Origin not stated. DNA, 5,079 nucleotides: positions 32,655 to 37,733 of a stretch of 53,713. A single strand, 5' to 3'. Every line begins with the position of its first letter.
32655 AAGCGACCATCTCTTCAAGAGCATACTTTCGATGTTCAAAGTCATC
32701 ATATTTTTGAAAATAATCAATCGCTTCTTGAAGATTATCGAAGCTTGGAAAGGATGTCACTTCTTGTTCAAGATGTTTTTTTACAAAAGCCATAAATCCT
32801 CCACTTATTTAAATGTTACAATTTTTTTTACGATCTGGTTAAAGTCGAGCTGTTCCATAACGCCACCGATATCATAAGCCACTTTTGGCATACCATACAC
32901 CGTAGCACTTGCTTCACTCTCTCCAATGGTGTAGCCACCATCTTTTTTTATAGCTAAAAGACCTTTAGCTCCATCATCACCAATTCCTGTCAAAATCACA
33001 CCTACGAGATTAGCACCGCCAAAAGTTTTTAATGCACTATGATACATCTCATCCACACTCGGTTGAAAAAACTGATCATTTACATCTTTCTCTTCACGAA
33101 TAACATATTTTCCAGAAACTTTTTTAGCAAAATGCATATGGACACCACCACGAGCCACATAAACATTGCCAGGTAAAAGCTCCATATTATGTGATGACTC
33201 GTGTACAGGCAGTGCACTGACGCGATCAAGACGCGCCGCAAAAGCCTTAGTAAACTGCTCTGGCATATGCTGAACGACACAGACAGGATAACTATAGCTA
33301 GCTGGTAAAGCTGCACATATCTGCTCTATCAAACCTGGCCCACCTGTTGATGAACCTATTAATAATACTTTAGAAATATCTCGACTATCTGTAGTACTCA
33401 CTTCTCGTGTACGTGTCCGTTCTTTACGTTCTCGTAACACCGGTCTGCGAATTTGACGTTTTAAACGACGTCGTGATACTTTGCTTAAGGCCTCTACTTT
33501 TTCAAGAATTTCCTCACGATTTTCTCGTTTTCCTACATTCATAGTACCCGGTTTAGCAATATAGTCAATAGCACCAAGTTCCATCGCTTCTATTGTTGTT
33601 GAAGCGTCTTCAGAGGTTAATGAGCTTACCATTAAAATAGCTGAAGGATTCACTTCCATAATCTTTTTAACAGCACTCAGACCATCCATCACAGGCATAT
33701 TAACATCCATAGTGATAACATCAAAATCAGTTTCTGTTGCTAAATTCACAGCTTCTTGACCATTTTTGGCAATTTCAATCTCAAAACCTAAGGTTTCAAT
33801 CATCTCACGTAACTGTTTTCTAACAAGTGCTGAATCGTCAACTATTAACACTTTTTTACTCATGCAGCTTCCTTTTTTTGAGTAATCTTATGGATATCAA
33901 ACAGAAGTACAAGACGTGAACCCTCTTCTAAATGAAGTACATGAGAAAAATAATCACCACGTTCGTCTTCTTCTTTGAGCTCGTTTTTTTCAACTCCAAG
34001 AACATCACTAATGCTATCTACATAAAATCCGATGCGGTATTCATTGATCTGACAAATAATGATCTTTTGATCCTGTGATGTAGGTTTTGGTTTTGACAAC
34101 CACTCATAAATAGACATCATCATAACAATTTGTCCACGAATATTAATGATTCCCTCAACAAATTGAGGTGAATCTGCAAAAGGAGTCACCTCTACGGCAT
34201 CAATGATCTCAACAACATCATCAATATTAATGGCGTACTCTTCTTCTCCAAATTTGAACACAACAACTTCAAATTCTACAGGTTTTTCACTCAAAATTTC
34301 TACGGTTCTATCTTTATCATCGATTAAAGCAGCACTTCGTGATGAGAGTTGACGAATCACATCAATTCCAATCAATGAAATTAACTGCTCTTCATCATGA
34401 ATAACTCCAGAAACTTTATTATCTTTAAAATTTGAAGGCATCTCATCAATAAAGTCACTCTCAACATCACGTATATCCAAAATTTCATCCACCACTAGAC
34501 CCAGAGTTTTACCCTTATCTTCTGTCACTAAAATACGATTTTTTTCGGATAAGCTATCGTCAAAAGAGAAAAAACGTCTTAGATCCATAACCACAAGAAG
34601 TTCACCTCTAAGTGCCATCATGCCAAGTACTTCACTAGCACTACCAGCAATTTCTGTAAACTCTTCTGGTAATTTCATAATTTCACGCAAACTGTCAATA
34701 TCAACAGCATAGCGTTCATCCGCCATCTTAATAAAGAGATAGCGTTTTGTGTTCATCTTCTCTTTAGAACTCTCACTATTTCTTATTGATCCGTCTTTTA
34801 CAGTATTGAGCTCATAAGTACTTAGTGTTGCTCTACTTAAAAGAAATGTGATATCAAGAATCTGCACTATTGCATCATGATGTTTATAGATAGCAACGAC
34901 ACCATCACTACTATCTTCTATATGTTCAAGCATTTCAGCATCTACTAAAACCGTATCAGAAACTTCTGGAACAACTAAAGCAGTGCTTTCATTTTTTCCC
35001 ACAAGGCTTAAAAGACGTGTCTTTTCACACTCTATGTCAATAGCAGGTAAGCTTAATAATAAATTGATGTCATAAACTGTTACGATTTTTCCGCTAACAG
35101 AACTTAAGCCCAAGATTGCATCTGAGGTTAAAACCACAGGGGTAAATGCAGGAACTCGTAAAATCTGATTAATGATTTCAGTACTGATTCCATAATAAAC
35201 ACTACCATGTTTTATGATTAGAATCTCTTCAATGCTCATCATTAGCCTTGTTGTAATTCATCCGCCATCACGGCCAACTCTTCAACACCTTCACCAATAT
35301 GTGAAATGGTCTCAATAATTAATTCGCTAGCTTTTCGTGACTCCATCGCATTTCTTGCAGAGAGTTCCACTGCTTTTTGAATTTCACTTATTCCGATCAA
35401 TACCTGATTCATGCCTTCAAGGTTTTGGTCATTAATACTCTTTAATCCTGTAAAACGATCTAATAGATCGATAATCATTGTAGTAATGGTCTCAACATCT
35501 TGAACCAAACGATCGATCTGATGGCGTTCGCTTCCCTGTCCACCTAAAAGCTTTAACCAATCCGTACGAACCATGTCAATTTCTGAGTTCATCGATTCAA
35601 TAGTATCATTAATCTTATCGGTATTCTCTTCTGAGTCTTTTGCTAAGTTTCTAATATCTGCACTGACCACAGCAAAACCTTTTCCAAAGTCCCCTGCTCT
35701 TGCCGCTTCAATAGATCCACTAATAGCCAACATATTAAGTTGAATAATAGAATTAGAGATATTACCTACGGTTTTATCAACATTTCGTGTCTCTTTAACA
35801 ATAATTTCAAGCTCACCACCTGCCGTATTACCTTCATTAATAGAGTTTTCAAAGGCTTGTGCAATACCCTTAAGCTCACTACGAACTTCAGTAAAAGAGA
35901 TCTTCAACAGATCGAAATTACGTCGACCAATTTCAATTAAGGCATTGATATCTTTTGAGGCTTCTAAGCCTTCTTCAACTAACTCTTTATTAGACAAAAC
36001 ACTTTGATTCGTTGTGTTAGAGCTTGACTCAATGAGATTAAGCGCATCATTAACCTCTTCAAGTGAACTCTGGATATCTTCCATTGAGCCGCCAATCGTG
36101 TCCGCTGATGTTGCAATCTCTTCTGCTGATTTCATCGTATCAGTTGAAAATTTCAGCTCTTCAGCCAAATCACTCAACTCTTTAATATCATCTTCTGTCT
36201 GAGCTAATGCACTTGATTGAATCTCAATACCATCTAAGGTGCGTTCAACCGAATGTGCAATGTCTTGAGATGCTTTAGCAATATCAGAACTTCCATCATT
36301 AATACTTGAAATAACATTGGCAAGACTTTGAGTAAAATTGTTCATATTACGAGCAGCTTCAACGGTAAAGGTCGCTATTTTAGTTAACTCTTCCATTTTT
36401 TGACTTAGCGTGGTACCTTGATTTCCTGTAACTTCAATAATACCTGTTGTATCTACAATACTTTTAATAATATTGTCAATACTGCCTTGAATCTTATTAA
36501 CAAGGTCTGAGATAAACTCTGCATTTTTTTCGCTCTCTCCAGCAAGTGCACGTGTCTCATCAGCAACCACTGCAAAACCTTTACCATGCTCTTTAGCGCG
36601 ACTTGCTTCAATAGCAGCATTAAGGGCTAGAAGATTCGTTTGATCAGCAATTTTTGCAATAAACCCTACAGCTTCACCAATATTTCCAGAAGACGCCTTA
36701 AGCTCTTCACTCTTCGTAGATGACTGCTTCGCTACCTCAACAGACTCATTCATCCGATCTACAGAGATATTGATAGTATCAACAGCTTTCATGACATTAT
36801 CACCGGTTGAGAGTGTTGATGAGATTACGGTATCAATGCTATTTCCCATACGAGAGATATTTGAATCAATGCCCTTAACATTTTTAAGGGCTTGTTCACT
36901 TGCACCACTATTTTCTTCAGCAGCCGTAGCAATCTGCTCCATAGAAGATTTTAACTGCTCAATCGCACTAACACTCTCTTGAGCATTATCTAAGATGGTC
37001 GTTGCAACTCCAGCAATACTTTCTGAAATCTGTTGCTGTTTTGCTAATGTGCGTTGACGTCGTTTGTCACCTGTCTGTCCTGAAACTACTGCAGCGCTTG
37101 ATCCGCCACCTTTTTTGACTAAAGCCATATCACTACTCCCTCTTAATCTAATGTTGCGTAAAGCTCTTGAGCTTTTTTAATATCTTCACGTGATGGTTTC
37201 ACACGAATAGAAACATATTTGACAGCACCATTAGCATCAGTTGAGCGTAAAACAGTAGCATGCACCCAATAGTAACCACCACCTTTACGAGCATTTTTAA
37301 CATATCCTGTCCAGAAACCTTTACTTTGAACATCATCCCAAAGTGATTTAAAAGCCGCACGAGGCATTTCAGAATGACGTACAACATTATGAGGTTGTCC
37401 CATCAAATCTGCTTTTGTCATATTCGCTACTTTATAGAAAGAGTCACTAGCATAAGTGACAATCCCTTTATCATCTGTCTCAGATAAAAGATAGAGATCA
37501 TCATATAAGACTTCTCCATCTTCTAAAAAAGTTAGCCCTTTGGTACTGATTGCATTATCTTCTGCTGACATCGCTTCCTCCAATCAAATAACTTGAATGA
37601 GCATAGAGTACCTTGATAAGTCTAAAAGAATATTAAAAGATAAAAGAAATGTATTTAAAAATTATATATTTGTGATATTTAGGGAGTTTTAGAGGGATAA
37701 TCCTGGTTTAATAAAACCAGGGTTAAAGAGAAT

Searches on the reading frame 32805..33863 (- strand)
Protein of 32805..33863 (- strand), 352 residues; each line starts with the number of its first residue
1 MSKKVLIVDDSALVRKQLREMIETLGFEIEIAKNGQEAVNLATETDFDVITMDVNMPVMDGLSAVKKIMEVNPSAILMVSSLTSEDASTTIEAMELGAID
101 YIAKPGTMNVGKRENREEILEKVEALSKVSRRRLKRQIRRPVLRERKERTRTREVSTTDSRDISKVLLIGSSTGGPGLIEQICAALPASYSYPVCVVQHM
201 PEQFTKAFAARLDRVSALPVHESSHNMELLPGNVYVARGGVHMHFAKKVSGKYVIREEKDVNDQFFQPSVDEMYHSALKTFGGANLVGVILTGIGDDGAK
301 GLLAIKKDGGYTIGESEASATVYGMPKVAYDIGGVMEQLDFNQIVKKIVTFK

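Call 24: search_protein_families(library=ncbifam, proteins=[window:32805-33863:-], max_evalue=0.00001)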
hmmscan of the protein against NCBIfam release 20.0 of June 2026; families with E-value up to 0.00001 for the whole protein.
window:32805-33863:- (352 aa): 94 families (the best 25 are shown)
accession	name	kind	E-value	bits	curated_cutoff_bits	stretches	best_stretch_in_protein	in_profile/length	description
NF001965.0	PRK00742.1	subfamily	6.3e-107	357.9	293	1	3-350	4-351/357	chemotaxis-specific protein-glutamate methyltransferase CheB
NF009206.0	PRK12555.1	subfamily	8.1e-91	304.5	342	1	4-350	2-334/340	chemotaxis-specific protein-glutamate methyltransferase CheB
NF008469.0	PRK11361.1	equivalog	7.5e-20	71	714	1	3-107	5-108/461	acetoacetate metabolism transcriptional regulator AtoC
NF041367.1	CheY_Halo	equivalog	5.1e-19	68.7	200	1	5-106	1-101/114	chemotaxis protein CheY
NF041733.1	resp_reg_CseB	equivalog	2.8e-18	66.1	350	1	4-111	2-107/228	two-component system response regulator CseB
NF045944.1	ResRegRpaBCyano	equivalog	1.1e-17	64.2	330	1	6-123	1-115/229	response regulator transcription factor RpaB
NF045505.1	RR_RssB_Pseudo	equivalog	1e-15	57.7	700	1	2-105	5-107/394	two-component system response regulator RssB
NF007005.1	PRK09468.1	equivalog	1.6e-15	57.2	331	1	2-106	3-106/237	osmolarity response regulator transcription factor OmpR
NF007969.0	PRK10693.1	equivalog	2.1e-15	56.6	329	1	2-106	7-110/337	two-component system response regulator RssB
NF007018.1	PRK09483.1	equivalog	3.2e-15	56.4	280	1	4-107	3-107/217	UvrY/SirA/GacA family response regulator transcription factor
NF011874.0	PRK15347.1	equivalog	3.9e-15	55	852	1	4-109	692-800/921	two component system sensor kinase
NF007901.0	PRK10610.1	equivalog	1.2e-14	54.6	189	1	4-123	7-127/129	chemotaxis response regulator CheY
NF051850.1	RespRegRprY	equivalog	1.3e-14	54.1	370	1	4-111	6-112/234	response regulator transcription factor RprY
NF007135.0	PRK09581.1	equivalog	1.4e-14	53.8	474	1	1-106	1-107/457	PleD family two-component system response regulator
NF008034.0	PRK10766.1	equivalog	2.1e-14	53.6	275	1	1-105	1-103/231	two-component system response regulator TorR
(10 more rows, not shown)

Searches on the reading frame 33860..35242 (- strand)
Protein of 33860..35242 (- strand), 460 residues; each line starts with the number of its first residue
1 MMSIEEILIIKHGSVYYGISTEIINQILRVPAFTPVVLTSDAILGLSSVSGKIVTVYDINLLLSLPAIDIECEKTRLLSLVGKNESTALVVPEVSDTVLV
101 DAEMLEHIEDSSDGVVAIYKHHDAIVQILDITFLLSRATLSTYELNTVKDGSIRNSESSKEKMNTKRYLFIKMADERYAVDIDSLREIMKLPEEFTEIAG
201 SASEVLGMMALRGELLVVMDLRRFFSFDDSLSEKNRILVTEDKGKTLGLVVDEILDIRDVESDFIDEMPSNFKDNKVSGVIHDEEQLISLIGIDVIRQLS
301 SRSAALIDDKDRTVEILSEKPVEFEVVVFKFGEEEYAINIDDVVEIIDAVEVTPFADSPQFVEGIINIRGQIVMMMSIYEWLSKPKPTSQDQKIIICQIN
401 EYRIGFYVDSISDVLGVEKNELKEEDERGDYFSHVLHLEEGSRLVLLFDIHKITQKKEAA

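Call 24: search_protein_families(library=ncbifam, proteins=[window:33860-35242:-], max_evalue=0.00001)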
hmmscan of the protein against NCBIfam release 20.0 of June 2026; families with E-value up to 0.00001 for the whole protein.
window:33860-35242:- (460 aa): 1 family
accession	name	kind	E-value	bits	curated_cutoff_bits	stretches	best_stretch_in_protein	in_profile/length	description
NF007903.0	PRK10612.1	equivalog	3.6e-28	98.4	260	2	313-456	6-153/167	chemotaxis protein CheW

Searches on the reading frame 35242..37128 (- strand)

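Call 24: search_protein_families(library=ncbifam, proteins=[window:35242-37128:-], max_evalue=0.00001)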
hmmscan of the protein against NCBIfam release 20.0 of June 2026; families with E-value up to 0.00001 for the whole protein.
window:35242-37128:- (628 aa): 9 families
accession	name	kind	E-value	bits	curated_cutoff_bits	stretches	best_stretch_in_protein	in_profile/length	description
NF058645.1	MCPCtpMPsAe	equivalog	1.8e-33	116.2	900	2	29-299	281-530/558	methyl-accepting chemotaxis protein CtpM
NF041847.1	transduc_aer2_vibrio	equivalog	5.9e-28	97.5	1200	2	20-216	472-664/804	aerotaxis transducer Aer2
NF011622.0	PRK15048.1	equivalog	2.8e-26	92.7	900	2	140-218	349-427/553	methyl-accepting chemotaxis protein II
NF047851.1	MCPCitTducer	equivalog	6.4e-25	88.2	900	2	39-218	249-428/553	methyl-accepting chemotaxis citrate transducer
NF007309.0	PRK09793.1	equivalog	2e-24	86.5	903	2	132-216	340-423/533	methyl-accepting chemotaxis protein IV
NF050802.1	AspChtxCcaA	equivalog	2.4e-24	85.7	1300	2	122-278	547-693/700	aspartate chemotaxis receptor CcaA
NF011615.0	PRK15041.1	equivalog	3.8e-24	85.3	947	2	142-218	353-429/554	methyl-accepting chemotaxis protein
TIGR02168.1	SMC_prok_B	equivalog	1.7e-08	32.7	567.35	0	307-603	180-467/1181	chromosome segregation protein SMC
NF041035.1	Rad50_Halo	equivalog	8.5e-07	27.7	1000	1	197-627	268-681/883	DNA double-strand break repair ATPase Rad50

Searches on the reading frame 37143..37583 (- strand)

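Call 57: search_protein_families(library=pfam, proteins=[window:37143-37583:-], max_evalue=1e-8)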
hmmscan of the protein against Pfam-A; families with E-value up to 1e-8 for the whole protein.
window:37143-37583:- (146 aa): 1 family
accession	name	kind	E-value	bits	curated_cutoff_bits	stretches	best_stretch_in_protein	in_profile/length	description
PF08447.18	PAS_3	-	8.7e-11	42.4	25.6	1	43-124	2-85/89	PAS fold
